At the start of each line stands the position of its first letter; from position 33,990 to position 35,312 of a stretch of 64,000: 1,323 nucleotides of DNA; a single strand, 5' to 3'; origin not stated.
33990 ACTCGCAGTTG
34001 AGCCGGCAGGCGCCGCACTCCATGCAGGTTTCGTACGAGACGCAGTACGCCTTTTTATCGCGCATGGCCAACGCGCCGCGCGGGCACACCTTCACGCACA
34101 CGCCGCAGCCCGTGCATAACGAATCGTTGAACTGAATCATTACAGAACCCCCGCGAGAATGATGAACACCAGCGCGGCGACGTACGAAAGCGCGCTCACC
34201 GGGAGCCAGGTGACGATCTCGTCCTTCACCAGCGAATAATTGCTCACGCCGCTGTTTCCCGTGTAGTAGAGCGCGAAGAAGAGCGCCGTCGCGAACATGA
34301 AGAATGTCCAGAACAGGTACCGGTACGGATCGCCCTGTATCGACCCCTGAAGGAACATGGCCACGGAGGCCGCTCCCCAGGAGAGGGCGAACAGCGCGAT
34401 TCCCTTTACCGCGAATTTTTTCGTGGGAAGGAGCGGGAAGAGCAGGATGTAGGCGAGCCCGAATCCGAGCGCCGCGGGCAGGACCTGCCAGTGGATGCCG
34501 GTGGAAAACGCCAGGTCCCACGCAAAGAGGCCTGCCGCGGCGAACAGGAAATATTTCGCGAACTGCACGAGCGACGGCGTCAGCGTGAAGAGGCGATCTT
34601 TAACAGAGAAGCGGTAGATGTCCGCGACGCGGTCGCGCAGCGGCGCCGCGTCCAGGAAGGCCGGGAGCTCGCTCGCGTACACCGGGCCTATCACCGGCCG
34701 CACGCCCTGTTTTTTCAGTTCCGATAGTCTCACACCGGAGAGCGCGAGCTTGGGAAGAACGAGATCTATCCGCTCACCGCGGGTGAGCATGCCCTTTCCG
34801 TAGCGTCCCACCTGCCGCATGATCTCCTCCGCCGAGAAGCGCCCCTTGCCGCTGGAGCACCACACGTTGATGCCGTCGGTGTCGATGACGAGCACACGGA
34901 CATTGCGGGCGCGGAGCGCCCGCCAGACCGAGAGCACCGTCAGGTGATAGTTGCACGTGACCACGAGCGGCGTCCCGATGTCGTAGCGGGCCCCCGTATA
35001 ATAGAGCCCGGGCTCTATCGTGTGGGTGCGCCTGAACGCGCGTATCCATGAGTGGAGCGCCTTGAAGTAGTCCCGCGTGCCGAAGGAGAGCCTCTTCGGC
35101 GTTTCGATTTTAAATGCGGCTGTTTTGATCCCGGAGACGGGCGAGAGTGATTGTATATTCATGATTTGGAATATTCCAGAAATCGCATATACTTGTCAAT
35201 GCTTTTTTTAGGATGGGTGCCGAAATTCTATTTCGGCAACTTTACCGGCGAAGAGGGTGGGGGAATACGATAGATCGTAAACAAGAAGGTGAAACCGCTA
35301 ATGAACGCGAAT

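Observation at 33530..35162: Candidate mercury-methylation locus: HgcA-like corrinoid membrane protein + HgcB-like CC-terminated ferredoxin + ArsR metalloregulator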

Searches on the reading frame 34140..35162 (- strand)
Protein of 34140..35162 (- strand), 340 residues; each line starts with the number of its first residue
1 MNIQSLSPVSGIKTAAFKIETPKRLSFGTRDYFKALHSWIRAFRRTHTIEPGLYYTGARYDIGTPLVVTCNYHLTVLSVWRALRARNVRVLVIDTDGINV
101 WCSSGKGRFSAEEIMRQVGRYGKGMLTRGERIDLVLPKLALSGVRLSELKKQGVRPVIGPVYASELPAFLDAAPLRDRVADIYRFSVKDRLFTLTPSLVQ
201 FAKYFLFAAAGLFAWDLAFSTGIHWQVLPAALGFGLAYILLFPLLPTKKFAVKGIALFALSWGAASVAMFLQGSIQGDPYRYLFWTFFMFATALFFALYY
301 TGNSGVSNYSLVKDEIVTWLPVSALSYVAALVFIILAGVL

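Call 3: search_protein_families(library=ncbifam, proteins=[window:34140-35162:-], max_evalue=0.01)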
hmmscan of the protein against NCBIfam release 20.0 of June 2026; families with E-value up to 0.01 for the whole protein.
window:34140-35162:- (340 aa): 3 families
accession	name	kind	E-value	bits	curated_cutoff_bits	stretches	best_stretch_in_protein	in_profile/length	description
NF040863.1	HgcA_corrinoid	equivalog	2.9e-48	164.7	275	1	29-338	10-323/325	mercury methylation corrinoid protein HgcA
NF043039.1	HgcAB_like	equivalog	4.9e-35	121.7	285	1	47-300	14-272/350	HgcAB-like fusion protein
NF003195.0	PRK04165.1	equivalog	1.1e-09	37.7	306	1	45-172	320-445/450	acetyl-CoA decarbonylase/synthase complex subunit gamma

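Call 4: search_protein_families(library=pfam, proteins=[window:34140-35162:-], max_evalue=0.01)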
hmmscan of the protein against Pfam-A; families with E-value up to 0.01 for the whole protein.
window:34140-35162:- (340 aa): 1 family
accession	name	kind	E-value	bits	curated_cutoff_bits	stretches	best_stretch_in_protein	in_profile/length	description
PF03599.22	CdhD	-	0.00038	19.8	24.8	1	49-120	268-340/387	CO dehydrogenase/acetyl-CoA synthase delta subunit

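Call 6: find_homologous_proteins(query=window:34140-35162:-, max_evalue=0.001)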
Query window:34140-35162:- (340 aa): 297 proteins with E <= 0.001 among 8000 candidates; the best 120 are listed.
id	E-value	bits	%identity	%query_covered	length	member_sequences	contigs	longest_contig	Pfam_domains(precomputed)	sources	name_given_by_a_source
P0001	1.2e-222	756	100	100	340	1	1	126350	-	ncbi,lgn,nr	ncbi:MAG: hypothetical protein EPN93_12015 [Spirochaetes bacterium]|nr:MAG: hypothetical protein EPN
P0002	3.8e-170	584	77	100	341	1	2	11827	-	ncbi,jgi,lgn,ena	-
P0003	2.0e-122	427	59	99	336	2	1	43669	-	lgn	-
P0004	8.3e-119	415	60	94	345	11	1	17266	-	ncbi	-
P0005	3.9e-118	413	57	94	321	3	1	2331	-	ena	-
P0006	1.0e-117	411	56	99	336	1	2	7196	-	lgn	-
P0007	1.3e-116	408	60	94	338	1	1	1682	-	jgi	jgi:hypothetical protein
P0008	4.5e-116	406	57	91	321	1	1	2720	-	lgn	-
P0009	5.9e-116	405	57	94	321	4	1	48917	-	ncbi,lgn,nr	ncbi:MAG: hypothetical protein ISS16_02375 [Ignavibacteria bacterium]|nr:hypothetical protein [Ignav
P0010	9.4e-115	402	54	94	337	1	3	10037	PF03599.23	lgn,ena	-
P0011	1.3e-114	401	57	94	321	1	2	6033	-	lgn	-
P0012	1.5e-114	401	59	94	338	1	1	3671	-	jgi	jgi:hypothetical protein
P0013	1.4e-113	398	58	94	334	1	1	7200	-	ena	-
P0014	1.5e-113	398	57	100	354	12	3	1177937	-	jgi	-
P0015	1.6e-113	397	56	94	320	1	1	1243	-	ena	-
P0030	7.9e-109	382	54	100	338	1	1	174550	-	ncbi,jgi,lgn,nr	ncbi:MAG: hypothetical protein MUD12_13410 [Spirochaetes bacterium]|jgi:hypothetical protein|nr:hypo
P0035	1.2e-105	372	52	97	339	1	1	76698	-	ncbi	-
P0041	4.9e-104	366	53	95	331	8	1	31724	-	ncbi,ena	-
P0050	3.3e-101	357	52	95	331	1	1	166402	-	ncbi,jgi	jgi:hypothetical protein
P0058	8.8e-97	342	50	96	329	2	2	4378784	-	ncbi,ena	-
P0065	1.6e-94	335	51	94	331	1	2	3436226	-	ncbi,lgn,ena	-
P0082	2.5e-89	318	49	94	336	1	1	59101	PF03599.23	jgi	jgi:hypothetical protein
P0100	9.0e-79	283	47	92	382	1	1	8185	PF03599.23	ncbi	-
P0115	2.4e-77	279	43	95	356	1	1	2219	-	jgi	jgi:acetyl-CoA decarbonylase/synthase complex subunit gamma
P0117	1.6e-76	276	43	94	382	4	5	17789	-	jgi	jgi:acetyl-CoA decarbonylase/synthase complex subunit gamma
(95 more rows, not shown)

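Call 7: search_solved_structures(query=window:34140-35162:-, max_evalue=1, show_alignments=2)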
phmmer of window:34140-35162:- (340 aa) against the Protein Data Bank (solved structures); distinct sequences matched with E-value up to 1: 3.
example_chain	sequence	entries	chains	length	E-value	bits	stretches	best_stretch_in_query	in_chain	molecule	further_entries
4djd_C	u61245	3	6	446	0.00026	23.5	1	57-171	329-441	Corrinoid/iron-sulfur protein large subunit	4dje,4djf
2h9a_A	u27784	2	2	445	0.064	15.7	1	62-170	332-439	Carbon monoxide dehydrogenase corrinoid/iron-sulfur protein, gamma subunit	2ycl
4c1n_A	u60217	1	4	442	0.065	15.7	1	62-170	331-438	CARBON MONOXIDE DEHYDROGENASE CORRINOID/IRON-SULFUR PROTEIN, GAMMA SUBUNIT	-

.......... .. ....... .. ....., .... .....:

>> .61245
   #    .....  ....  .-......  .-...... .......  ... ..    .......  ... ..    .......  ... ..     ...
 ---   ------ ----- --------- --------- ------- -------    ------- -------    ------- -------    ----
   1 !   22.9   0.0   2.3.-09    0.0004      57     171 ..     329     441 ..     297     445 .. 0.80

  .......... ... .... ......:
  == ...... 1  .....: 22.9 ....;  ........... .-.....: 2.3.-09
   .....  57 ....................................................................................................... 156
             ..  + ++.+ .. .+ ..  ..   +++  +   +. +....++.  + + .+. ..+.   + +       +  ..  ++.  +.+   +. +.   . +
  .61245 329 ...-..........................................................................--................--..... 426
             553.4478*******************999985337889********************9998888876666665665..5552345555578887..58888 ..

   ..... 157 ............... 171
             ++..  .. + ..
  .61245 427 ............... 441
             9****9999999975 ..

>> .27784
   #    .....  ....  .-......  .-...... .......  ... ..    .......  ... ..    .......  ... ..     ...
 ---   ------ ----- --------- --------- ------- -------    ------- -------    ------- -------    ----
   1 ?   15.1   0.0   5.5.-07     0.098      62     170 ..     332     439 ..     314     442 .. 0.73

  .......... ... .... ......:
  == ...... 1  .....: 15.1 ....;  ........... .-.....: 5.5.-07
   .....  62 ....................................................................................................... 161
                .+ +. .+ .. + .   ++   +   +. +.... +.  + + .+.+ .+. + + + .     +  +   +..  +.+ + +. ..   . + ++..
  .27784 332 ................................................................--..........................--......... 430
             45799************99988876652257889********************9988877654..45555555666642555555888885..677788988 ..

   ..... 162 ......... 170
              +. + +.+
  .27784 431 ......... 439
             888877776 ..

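Call 12: search_protein_families(library=ncbifam, proteins=[P0002, P0009, P0014, P0030, P0058, P0065, P0082, P0100, P0115, P0117], max_evalue=1e-20)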
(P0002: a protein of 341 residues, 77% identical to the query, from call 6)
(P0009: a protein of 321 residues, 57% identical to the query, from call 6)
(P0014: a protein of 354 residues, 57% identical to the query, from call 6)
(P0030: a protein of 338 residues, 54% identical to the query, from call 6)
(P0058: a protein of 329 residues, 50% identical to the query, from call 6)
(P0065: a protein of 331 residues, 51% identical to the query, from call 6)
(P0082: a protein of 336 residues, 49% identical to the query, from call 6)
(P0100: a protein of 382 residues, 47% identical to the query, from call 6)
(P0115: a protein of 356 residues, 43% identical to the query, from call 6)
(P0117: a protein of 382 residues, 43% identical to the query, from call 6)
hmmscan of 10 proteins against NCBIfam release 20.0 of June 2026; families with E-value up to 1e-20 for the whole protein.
P0002 (341 aa): 2 families
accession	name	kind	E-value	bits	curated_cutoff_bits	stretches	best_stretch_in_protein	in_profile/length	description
NF040863.1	HgcA_corrinoid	equivalog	1.1e-47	162.8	275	1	26-338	9-323/325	mercury methylation corrinoid protein HgcA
NF043039.1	HgcAB_like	equivalog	2.3e-35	122.8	285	1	37-276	8-246/350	HgcAB-like fusion protein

P0009 (321 aa): 2 families
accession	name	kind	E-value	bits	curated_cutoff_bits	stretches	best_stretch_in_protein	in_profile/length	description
NF040863.1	HgcA_corrinoid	equivalog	6.2e-53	180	275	1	11-317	11-322/325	mercury methylation corrinoid protein HgcA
NF043039.1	HgcAB_like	equivalog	8.4e-40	137.4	285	1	28-274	14-251/350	HgcAB-like fusion protein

P0014 (354 aa): 2 families
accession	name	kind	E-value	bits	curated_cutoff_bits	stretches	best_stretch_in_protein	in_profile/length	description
NF040863.1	HgcA_corrinoid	equivalog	3.5e-50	171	275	1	52-352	20-324/325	mercury methylation corrinoid protein HgcA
NF043039.1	HgcAB_like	equivalog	3e-37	129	285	1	59-281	13-228/350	HgcAB-like fusion protein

P0030 (338 aa): 2 families
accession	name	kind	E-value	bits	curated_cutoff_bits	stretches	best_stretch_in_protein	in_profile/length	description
NF040863.1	HgcA_corrinoid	equivalog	6.6e-52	176.7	275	1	39-335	23-323/325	mercury methylation corrinoid protein HgcA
NF043039.1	HgcAB_like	equivalog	2.9e-35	122.5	285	1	46-277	16-238/350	HgcAB-like fusion protein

P0058 (329 aa): 2 families
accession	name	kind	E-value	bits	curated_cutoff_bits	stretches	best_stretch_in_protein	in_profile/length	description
NF040863.1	HgcA_corrinoid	equivalog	1.4e-44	152.6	275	1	17-326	8-323/325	mercury methylation corrinoid protein HgcA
NF043039.1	HgcAB_like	equivalog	7.8e-37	127.7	285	1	37-270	14-240/350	HgcAB-like fusion protein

P0065 (331 aa): 2 families
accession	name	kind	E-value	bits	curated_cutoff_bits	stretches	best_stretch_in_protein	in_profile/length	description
NF040863.1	HgcA_corrinoid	equivalog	8e-47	160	275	1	35-328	23-323/325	mercury methylation corrinoid protein HgcA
NF043039.1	HgcAB_like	equivalog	6.4e-34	118.1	285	1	42-275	16-242/350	HgcAB-like fusion protein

P0082 (336 aa): 2 families
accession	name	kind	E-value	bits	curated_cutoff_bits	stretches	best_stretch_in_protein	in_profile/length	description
NF040863.1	HgcA_corrinoid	equivalog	4.7e-47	160.7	275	1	20-332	4-322/325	mercury methylation corrinoid protein HgcA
NF043039.1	HgcAB_like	equivalog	7.9e-35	121.1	285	1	44-295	14-272/350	HgcAB-like fusion protein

P0100 (382 aa): 2 families
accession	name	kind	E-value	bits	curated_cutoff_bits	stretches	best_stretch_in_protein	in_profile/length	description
NF040863.1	HgcA_corrinoid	equivalog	2.1e-47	161.9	275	1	75-377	12-321/325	mercury methylation corrinoid protein HgcA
NF043039.1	HgcAB_like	equivalog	6.3e-35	121.4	285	1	92-337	15-268/350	HgcAB-like fusion protein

P0115 (356 aa): 2 families
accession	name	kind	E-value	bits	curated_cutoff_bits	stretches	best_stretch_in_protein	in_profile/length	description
NF040863.1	HgcA_corrinoid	equivalog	3.1e-52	177.7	275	1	60-352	23-322/325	mercury methylation corrinoid protein HgcA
NF043039.1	HgcAB_like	equivalog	2.3e-35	122.8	285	1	66-321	15-278/350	HgcAB-like fusion protein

P0117 (382 aa): 2 families
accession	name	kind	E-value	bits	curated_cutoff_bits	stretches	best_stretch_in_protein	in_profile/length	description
NF040863.1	HgcA_corrinoid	equivalog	3.2e-49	167.9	275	1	85-379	22-323/325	mercury methylation corrinoid protein HgcA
NF043039.1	HgcAB_like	equivalog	4.2e-37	128.5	285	1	92-330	15-247/350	HgcAB-like fusion protein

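Call 18: list_cluster_members(proteins=[P0058, P0065, P0014, P0117, P0115, P0100, P0035, P0050, P0041, P0004])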
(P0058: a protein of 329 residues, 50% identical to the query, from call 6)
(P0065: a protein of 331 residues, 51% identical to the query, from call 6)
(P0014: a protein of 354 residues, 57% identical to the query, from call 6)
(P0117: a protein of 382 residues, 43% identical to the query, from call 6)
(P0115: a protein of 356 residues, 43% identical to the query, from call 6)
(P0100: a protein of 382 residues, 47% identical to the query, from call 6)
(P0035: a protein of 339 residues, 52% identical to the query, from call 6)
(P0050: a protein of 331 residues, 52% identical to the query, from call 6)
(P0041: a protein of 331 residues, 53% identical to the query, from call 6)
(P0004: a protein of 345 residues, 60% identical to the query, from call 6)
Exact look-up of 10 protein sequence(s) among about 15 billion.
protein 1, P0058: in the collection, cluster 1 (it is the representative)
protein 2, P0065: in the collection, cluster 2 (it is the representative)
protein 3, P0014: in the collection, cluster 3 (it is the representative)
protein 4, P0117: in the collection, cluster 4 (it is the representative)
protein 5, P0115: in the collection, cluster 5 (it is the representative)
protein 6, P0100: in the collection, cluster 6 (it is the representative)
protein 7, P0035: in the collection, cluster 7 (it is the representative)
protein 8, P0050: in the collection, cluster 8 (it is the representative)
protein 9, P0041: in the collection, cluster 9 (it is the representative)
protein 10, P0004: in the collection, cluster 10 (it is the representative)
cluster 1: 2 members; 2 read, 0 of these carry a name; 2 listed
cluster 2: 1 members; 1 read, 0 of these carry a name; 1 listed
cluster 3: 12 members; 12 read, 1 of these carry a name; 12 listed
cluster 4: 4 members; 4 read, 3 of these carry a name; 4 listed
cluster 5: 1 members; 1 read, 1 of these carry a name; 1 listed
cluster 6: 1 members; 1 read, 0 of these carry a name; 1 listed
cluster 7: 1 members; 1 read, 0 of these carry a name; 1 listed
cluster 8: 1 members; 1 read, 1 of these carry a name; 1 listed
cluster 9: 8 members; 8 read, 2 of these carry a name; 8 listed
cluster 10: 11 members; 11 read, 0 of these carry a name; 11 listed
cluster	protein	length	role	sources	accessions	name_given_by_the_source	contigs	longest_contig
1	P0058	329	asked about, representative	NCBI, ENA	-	-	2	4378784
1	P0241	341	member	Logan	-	-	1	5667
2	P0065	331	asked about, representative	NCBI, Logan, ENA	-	-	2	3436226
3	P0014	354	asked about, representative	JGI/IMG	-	-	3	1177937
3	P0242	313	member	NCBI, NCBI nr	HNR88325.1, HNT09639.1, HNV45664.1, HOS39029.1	MAG TPA: hypothetical protein PKM65_08285 [Spirochaetota bacterium] | hypothetical protein [Spirochaetota bacterium]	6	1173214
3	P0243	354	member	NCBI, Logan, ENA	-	-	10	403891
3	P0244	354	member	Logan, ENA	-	-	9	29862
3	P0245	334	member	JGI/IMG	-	-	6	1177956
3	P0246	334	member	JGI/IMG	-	-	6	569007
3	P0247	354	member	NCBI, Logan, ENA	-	-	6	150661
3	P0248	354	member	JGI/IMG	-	-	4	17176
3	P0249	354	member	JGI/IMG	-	-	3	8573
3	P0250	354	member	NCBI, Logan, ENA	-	-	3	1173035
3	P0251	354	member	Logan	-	-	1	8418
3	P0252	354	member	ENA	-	-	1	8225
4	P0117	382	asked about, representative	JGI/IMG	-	acetyl-CoA decarbonylase/synthase complex subunit gamma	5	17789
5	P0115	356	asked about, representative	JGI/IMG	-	acetyl-CoA decarbonylase/synthase complex subunit gamma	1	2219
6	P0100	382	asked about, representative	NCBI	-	-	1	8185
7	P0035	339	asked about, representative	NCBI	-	-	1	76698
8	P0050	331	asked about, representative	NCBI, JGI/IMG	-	hypothetical protein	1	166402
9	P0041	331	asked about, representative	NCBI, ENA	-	-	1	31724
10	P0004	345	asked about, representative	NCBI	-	-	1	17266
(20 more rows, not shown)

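Call 19: find_encoding_contigs(protein=P0058, flank=6000, max_places=2)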
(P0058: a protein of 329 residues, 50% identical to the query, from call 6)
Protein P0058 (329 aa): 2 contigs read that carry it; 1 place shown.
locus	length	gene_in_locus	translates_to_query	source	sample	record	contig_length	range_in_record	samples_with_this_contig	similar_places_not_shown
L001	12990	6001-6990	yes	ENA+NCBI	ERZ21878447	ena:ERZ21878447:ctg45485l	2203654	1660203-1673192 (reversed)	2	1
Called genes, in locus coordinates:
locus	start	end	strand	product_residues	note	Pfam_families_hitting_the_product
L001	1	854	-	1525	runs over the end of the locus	PF25794:SACS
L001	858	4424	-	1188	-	PF18731:HEPN_Swt1, PF00176:SNF2-rel_dom, PF04851:ResIII, PF00271:Helicase_C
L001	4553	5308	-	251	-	-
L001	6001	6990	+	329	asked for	-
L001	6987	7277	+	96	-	PF00037:Fer4 (faint), PF12837:Fer4_6 (faint), PF13237:Fer4_10 (weak), PF14697:Fer4_21 (faint), PF12838:Fer4_7, PF13187:Fer4_9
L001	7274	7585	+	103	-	PF01022:HTH_5, PF12840:HTH_20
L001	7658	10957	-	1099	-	PF13529:Peptidase_C39_2, PF22073:Cep192_D4 (faint), PF22544:HYDIN_VesB_CFA65-like_Ig (faint), PF00629:MAM (weak)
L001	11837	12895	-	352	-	PF00989:PAS, PF08448:PAS_4, PF13188:PAS_8 (weak), PF13426:PAS_9, PF00211:Guanylate_cyc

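Call 20: find_encoding_contigs(protein=P0065, flank=6000, max_places=2)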
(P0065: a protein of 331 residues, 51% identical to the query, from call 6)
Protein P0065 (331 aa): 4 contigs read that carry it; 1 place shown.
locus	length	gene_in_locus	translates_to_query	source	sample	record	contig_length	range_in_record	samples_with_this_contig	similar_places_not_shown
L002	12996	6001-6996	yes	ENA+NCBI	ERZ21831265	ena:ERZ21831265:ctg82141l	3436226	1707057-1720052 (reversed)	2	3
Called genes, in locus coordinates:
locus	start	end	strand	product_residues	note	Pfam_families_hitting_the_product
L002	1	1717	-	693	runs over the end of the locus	PF13860:FlgD_ig (weak), PF18962:Por_Secre_tail (weak)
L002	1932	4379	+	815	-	PF09586:YfhO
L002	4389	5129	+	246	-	PF00590:TP_methylase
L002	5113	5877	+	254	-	PF00293:NUDIX (weak)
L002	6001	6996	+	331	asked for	-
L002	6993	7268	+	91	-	PF00037:Fer4 (weak), PF12797:Fer4_2 (faint), PF12837:Fer4_6 (weak), PF13237:Fer4_10 (weak), PF14697:Fer4_21 (faint), PF25160:LdpA_Fe-S-bd (faint), PF12838:Fer4_7 (weak), PF13187:Fer4_9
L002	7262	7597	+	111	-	PF12840:HTH_20, PF01022:HTH_5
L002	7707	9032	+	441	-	PF05496:RuvB_N, PF00158:Sigma54_activat (faint), PF01078:Mg_chelatase (faint), PF13173:AAA_14 (weak), PF00004:AAA, PF07728:AAA_5 (weak), PF16193:AAA_assoc_2, PF12002:MgsA_C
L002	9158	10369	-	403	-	PF25470:DUF7901, PF13860:FlgD_ig, PF18962:Por_Secre_tail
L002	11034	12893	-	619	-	PF05226:CHASE2, PF00211:Guanylate_cyc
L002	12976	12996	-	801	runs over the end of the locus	-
